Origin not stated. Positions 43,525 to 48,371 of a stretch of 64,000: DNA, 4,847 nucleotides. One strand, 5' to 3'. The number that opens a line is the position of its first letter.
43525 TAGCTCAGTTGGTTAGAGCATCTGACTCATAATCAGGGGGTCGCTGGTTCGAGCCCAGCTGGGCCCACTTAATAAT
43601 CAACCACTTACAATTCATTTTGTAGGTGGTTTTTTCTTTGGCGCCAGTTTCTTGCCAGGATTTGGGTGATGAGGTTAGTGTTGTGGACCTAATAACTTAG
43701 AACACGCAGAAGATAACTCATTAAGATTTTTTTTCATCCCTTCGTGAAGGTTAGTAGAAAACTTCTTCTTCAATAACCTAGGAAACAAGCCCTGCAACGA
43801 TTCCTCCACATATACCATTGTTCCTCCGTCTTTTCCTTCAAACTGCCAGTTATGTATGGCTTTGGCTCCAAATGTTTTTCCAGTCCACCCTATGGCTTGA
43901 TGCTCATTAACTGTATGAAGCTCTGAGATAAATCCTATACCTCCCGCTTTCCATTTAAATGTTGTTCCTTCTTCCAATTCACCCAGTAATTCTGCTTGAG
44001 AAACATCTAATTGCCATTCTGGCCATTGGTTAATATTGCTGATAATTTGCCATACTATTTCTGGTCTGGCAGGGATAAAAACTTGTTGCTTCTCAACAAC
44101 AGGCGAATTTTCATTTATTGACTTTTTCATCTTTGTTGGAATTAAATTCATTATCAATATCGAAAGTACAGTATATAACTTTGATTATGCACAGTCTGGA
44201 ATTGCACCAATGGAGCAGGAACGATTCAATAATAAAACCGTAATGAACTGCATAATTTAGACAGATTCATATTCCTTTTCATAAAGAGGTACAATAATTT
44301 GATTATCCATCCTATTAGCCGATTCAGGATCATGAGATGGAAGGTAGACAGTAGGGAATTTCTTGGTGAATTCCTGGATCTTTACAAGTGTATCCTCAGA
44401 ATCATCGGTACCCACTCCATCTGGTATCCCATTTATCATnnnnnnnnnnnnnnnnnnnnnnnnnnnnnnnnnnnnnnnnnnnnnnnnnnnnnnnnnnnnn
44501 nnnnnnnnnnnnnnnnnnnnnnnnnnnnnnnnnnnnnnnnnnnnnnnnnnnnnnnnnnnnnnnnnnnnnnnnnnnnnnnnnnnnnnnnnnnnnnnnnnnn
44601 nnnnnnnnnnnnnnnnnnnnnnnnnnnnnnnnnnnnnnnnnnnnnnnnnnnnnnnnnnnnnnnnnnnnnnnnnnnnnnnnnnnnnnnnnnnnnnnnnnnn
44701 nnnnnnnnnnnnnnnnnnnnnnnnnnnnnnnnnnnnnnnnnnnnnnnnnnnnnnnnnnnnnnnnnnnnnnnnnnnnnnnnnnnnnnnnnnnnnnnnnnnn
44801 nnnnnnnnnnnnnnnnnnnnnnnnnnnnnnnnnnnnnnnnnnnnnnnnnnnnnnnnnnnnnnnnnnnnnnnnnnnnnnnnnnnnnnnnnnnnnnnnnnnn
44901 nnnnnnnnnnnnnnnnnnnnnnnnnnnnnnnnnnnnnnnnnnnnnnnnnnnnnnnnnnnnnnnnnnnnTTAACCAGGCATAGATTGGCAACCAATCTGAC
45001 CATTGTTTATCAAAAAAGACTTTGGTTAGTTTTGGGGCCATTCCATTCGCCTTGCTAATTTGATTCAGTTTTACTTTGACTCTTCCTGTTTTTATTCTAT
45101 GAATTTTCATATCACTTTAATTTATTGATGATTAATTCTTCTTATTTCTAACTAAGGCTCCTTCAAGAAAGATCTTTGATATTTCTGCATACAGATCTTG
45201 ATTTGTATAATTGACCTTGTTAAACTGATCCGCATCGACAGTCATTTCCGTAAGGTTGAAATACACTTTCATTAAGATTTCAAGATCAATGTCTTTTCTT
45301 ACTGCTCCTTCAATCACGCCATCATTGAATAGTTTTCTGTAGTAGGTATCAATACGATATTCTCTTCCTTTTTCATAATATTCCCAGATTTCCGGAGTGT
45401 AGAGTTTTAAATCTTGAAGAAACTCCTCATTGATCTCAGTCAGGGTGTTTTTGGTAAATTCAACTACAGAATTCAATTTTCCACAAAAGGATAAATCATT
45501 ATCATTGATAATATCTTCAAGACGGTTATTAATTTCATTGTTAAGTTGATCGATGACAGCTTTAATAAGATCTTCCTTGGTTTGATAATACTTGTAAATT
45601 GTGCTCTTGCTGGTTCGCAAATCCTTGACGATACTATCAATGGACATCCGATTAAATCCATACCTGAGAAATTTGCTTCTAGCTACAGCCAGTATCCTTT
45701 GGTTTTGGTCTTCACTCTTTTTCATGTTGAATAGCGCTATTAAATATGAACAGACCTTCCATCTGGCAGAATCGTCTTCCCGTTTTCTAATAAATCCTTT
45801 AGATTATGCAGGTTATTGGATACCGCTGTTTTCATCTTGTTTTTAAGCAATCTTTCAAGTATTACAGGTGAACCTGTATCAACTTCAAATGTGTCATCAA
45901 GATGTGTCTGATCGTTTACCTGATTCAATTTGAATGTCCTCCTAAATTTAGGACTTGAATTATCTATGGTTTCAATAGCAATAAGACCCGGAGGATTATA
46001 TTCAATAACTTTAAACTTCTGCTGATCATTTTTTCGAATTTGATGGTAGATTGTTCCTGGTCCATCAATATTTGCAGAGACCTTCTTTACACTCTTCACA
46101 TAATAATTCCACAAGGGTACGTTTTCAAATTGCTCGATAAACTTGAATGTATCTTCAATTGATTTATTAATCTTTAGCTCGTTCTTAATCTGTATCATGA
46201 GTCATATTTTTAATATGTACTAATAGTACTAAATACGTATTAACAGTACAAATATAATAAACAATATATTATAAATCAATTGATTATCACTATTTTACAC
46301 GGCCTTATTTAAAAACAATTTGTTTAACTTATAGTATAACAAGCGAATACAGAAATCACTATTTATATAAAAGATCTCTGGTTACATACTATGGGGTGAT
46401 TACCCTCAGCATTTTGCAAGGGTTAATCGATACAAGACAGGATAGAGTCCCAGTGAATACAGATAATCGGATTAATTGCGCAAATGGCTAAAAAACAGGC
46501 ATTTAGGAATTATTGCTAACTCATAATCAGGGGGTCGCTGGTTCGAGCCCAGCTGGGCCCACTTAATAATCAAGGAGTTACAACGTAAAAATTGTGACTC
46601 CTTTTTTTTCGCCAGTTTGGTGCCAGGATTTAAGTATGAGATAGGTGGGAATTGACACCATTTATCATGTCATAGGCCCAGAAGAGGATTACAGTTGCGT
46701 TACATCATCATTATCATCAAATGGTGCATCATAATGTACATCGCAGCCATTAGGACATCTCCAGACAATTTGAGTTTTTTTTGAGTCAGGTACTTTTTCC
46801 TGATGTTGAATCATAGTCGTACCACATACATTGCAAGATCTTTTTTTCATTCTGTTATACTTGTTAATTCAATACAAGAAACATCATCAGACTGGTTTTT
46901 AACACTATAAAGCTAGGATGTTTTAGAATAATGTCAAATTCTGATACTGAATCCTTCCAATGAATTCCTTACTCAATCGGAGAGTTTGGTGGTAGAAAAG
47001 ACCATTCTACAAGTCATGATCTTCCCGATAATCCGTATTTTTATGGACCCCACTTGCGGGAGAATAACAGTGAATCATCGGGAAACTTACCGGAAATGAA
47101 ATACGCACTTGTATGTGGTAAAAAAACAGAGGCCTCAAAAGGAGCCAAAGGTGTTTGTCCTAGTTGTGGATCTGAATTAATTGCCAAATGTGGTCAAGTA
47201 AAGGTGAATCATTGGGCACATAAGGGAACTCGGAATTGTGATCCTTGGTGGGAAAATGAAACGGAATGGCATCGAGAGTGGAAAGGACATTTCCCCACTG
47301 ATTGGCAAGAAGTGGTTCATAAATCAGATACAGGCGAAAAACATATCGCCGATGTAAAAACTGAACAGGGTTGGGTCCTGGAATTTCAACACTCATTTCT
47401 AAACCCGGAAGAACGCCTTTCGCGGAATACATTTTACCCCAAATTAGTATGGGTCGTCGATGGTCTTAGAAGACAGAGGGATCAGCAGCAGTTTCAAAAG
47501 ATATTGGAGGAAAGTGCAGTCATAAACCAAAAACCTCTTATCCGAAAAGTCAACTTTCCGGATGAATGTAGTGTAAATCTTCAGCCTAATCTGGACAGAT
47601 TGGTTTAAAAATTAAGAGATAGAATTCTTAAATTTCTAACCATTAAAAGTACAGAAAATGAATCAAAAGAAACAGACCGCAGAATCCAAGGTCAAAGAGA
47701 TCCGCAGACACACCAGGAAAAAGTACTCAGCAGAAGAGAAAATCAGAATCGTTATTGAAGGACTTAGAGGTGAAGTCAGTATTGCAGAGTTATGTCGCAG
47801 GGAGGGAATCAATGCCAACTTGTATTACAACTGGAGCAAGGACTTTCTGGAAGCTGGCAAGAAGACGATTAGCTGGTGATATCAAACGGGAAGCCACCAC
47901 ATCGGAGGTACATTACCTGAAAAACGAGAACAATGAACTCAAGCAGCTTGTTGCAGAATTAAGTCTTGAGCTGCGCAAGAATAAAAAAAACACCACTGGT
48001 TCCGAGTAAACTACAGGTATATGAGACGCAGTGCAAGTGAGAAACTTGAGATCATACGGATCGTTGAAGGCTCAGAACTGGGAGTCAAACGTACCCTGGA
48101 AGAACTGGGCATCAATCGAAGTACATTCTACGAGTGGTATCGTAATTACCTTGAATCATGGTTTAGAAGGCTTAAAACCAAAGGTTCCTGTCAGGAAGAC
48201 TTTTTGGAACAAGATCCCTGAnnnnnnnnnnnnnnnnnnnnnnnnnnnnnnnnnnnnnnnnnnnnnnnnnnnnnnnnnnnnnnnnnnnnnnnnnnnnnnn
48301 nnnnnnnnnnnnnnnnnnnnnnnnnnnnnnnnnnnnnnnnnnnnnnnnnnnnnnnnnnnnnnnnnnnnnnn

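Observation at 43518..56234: Three direct copies of a tRNA(CAU) 3' half delimit two tandem islands with no integrase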

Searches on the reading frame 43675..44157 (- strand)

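Call 8: search_protein_families(library=pfam, proteins=[window:43675-44157:-], max_evalue=0.01)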
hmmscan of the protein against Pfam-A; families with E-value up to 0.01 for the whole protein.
window:43675-44157:- (160 aa): 2 families
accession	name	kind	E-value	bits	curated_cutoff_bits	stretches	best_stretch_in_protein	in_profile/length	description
PF10604.15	Polyketide_cyc2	-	5.2e-12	46.7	27.4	1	24-148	6-137/142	Polyketide cyclase / dehydrase and lipid transport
PF03364.25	Polyketide_cyc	-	5e-06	27.2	23.4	1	28-142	1-122/126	Polyketide cyclase / dehydrase and lipid transport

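Call 57: search_protein_families(library=phrogs, proteins=[window:43675-44157:-], max_evalue=0.001)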
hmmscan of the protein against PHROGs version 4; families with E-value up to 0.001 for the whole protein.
window:43675-44157:- (160 aa): 0 families

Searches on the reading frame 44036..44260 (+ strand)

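Call 56: search_protein_families(library=pfam, alignment_id=A2, max_evalue=0.01)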
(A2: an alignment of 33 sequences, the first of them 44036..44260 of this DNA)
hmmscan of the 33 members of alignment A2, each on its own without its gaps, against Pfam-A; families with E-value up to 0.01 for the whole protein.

A. member 1, window:44036-44260:+ (74 aa): 0 families

B. families by the number of members that match (of 33 scanned): 2 families
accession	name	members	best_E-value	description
PF15540.11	Ntox47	1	0.00094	Bacterial toxin 47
PF13408.12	Zn_ribbon_recom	1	0.0053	Recombinase zinc beta ribbon domain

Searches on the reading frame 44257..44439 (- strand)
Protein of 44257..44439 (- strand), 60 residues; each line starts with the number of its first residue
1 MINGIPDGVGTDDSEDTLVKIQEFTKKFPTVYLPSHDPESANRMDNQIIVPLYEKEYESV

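Call 30: search_protein_families(library=pfam, proteins=[window:44257-44439:-], max_evalue=0.1)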
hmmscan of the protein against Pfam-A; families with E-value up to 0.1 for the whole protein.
window:44257-44439:- (60 aa): 0 families

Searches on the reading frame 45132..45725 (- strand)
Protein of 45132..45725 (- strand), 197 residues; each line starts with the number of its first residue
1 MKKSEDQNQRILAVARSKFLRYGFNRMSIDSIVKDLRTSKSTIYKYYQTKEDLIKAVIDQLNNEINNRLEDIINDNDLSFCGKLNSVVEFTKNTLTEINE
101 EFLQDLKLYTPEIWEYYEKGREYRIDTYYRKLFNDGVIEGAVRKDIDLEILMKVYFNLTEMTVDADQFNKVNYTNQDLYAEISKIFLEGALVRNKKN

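Call 8: search_protein_families(library=pfam, proteins=[window:45132-45725:-], max_evalue=0.01)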
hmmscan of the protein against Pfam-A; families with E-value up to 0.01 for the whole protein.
window:45132-45725:- (197 aa): 1 family
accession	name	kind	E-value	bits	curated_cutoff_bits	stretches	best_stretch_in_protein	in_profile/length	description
PF00440.29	TetR_N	-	3.4e-10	40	24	1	11-57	1-47/47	Bacterial regulatory proteins, tetR family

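Call 37: find_homologous_proteins(query=window:45132-45725:-, max_evalue=1e-40)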
Query window:45132-45725:- (197 aa): 26 proteins with E <= 1e-40 among 179 candidates.
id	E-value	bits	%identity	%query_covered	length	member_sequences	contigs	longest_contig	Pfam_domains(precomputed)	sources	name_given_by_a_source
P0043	1.7e-113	395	93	100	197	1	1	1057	PF00440.30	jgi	jgi:AcrR family transcriptional regulator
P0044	1.6e-112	392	92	99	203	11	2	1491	PF00440.30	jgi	jgi:AcrR family transcriptional regulator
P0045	6.5e-112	390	93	98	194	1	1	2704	PF00440.30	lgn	-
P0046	2.0e-110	385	92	98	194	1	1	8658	PF00440.30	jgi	jgi:AcrR family transcriptional regulator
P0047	3.3e-110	384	91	100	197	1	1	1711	PF00440.30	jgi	jgi:AcrR family transcriptional regulator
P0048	6.1e-110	383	91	100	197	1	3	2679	PF00440.30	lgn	-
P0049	8.8e-110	383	91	100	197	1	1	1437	PF00440.30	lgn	-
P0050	1.2e-104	366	87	100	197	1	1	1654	PF00440.30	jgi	jgi:AcrR family transcriptional regulator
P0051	9.7e-104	363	88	98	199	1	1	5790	PF00440.30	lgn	-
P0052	3.9e-103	361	87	98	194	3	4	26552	PF00440.30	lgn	-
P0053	9.0e-94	331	91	87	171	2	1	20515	PF00440.30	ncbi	-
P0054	4.2e-92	325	90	85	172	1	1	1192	PF00440.30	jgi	jgi:AcrR family transcriptional regulator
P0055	8.0e-83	295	69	98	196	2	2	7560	PF00440.30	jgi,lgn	-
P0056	5.9e-81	289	69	98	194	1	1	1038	PF00440.30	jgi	jgi:AcrR family transcriptional regulator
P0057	1.7e-80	287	68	98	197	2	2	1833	PF00440.30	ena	-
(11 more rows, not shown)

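Call 38: find_encoding_contigs(protein=P0053, flank=10000, max_places=3)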
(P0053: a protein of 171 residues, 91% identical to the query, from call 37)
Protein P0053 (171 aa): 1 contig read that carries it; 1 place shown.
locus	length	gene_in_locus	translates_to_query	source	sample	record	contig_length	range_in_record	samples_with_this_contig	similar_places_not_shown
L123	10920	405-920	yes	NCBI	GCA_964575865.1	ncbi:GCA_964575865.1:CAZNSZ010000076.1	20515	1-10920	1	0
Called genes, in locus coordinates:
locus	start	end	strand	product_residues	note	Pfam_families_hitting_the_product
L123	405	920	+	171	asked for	PF00440:TetR_N (faint)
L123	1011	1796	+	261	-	PF00753:Lactamase_B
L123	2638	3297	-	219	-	PF11139:SfLAP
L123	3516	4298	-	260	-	PF17131:TP_0789-like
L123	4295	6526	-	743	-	PF03176:MMPL, PF00873:ACR_tran (faint), PF12349:Sterol-sensing (weak), PF03176:MMPL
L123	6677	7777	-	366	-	PF01008:IF-2B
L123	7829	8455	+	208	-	PF00702:Hydrolase, PF13419:HAD_2 (weak)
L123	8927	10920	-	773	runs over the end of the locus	PF03636:Glyco_hydro_65N, PF03632:Glyco_hydro_65m, PF03633:Glyco_hydro_65C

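Call 39: find_encoding_contigs(protein=P0052, flank=10000, max_places=4)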
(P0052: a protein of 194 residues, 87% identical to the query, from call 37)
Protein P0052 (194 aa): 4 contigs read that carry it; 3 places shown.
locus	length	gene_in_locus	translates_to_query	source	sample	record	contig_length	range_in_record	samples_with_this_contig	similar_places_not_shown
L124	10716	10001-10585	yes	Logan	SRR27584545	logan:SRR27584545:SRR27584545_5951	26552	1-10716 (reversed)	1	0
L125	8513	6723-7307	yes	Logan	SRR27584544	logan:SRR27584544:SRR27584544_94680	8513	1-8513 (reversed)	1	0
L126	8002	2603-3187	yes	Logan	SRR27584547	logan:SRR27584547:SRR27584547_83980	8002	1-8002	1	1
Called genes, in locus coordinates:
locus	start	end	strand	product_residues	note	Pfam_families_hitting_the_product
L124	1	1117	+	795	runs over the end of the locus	PF12704:MacB_PCD, PF02687:FtsX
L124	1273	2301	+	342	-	-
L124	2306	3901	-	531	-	PF00890:FAD_binding_2 (weak), PF01266:DAO, PF01593:Amino_oxidase, PF03486:HI0933_like (weak), PF07992:Pyr_redox_2 (weak), PF12831:FAD_oxidored (weak), PF13450:NAD_binding_8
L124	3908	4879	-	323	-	PF00106:adh_short, PF08659:KR, PF13561:adh_short_C2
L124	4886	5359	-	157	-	PF10184:DUF2358, PF12680:SnoaL_2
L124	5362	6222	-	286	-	-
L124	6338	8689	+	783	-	PF00933:Glyco_hydro_3, PF01915:Glyco_hydro_3_C, PF14310:Fn3-like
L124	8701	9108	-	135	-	-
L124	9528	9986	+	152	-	PF10604:Polyketide_cyc2 (weak)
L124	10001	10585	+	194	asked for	PF00440:TetR_N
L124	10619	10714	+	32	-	?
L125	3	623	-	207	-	?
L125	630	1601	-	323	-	PF00106:adh_short, PF08659:KR, PF13561:adh_short_C2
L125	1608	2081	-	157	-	PF10184:DUF2358, PF12680:SnoaL_2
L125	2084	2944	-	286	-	-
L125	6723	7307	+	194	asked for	PF00440:TetR_N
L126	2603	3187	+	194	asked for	PF00440:TetR_N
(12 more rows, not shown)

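Call 40: find_encoding_contigs(protein=P0046, flank=10000, max_places=3)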
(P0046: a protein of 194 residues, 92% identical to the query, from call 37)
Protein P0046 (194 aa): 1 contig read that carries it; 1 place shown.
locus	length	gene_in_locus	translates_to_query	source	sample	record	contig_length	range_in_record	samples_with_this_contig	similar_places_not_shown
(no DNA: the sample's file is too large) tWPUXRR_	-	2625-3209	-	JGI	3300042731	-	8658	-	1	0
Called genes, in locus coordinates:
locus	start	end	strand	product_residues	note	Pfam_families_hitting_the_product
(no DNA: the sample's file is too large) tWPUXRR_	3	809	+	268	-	?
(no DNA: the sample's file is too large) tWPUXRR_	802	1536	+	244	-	PF13568:OMP_b-brl_2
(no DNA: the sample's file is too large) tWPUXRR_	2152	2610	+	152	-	PF10604:Polyketide_cyc2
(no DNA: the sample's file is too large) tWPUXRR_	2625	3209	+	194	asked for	PF00440:TetR_N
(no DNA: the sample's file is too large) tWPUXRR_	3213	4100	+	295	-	PF00753:Lactamase_B (weak)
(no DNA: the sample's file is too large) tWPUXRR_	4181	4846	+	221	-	-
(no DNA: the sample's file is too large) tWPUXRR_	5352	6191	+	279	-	PF00106:adh_short, PF08643:DUF1776, PF08659:KR, PF13561:adh_short_C2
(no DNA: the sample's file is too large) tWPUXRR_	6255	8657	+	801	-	?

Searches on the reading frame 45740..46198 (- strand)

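Call 8: search_protein_families(library=pfam, proteins=[window:45740-46198:-], max_evalue=0.01)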
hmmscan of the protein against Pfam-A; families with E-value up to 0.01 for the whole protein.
window:45740-46198:- (152 aa): 2 families
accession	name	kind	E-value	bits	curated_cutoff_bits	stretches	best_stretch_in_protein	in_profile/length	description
PF10604.15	Polyketide_cyc2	-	5.5e-09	36.9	27.4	1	1-138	1-142/142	Polyketide cyclase / dehydrase and lipid transport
PF03364.25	Polyketide_cyc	-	0.00081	20.1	23.4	1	11-133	2-125/126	Polyketide cyclase / dehydrase and lipid transport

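Call 57: search_protein_families(library=phrogs, proteins=[window:45740-46198:-], max_evalue=0.001)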
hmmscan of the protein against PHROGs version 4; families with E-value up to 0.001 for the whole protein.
window:45740-46198:- (152 aa): 0 families

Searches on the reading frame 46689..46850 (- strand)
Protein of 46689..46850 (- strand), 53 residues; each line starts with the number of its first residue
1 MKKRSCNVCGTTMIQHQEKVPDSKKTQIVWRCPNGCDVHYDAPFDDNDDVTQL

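Call 30: search_protein_families(library=pfam, proteins=[window:46689-46850:-], max_evalue=0.1)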
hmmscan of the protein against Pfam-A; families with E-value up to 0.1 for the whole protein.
window:46689-46850:- (53 aa): 3 families
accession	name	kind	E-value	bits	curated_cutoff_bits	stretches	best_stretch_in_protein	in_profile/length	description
PF15540.11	Ntox47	-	0.00094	19.8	25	1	18-48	52-83/120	Bacterial toxin 47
PF13408.12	Zn_ribbon_recom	-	0.0053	17.5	25.3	1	6-34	8-31/58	Recombinase zinc beta ribbon domain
PF19335.5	HMBD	-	0.058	13.8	23.6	0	5-14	17-26/28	Heavy metal binding domain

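Call 57: search_protein_families(library=phrogs, proteins=[window:46689-46850:-], max_evalue=0.001)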
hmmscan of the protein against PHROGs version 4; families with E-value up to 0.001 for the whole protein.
window:46689-46850:- (53 aa): 0 families

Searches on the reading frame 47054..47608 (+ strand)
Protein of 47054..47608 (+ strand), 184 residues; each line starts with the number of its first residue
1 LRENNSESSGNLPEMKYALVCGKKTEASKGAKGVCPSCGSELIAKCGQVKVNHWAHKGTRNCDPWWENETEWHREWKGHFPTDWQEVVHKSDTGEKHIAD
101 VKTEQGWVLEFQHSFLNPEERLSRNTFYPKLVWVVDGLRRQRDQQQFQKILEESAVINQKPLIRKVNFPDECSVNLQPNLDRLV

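Call 8: search_protein_families(library=pfam, proteins=[window:47054-47608:+], max_evalue=0.01)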
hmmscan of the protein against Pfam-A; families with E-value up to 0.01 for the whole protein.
window:47054-47608:+ (184 aa): 1 family
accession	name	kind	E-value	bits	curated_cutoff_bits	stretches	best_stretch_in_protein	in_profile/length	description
PF25164.1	CoiA_N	-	3.1e-09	36.6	26.3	1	34-63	19-48/50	Competence protein CoiA, N-terminal domain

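Call 57: search_protein_families(library=phrogs, proteins=[window:47054-47608:+], max_evalue=0.001)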
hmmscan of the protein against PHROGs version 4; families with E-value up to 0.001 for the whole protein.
window:47054-47608:+ (184 aa): 0 families

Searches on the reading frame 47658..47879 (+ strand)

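Call 9: search_protein_families(library=pfam, proteins=[window:47658-47879:+], max_evalue=0.01)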
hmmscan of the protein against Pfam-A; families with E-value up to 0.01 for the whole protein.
window:47658-47879:+ (73 aa): 2 families
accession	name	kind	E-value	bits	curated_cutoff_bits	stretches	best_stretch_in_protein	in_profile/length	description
PF01527.26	HTH_Tnp_1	-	2.4e-12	47.3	24.1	1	19-67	3-50/75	Transposase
PF13518.12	HTH_28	-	0.0053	17.3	25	1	27-67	1-40/52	Helix-turn-helix domain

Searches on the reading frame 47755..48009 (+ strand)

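Call 30: search_protein_families(library=pfam, proteins=[window:47755-48009:+], max_evalue=0.1)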
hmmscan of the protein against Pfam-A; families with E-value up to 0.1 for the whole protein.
window:47755-48009:+ (84 aa): 3 families
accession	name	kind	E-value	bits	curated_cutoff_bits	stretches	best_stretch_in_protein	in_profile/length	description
PF25801.1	HEAT_GCN1_C_2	-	0.041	13.7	27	1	40-79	161-200/288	Stalled ribosome sensor GCN1-like, HEAT repeats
PF19491.4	DUF6026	-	0.081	13.3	26.6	0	51-78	21-48/51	Family of unknown function (DUF6026)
PF14775.11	NYD-SP28_assoc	-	0.087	13.4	27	0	44-67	34-57/60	Sperm tail C-terminal domain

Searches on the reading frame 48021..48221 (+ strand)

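Call 30: search_protein_families(library=pfam, proteins=[window:48021-48221:+], max_evalue=0.1)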
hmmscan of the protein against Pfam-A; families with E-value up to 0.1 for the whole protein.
window:48021-48221:+ (66 aa): 5 families
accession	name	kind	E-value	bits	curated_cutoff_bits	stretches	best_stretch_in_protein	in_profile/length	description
PF13384.12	HTH_23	-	1e-05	25.6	24.6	1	4-45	3-43/50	Homeodomain-like domain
PF13518.12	HTH_28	-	0.00022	21.7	25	1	7-45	1-38/52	Helix-turn-helix domain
PF01527.26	HTH_Tnp_1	-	0.0037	17.9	24.1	1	4-44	8-48/75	Transposase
PF13022.12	HTH_Tnp_1_2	-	0.015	15.9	27.9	1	22-42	29-49/122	Helix-turn-helix of insertion element transposase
PF14528.11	LAGLIDADG_3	-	0.077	13.7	22.5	1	21-64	38-80/82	LAGLIDADG-like domain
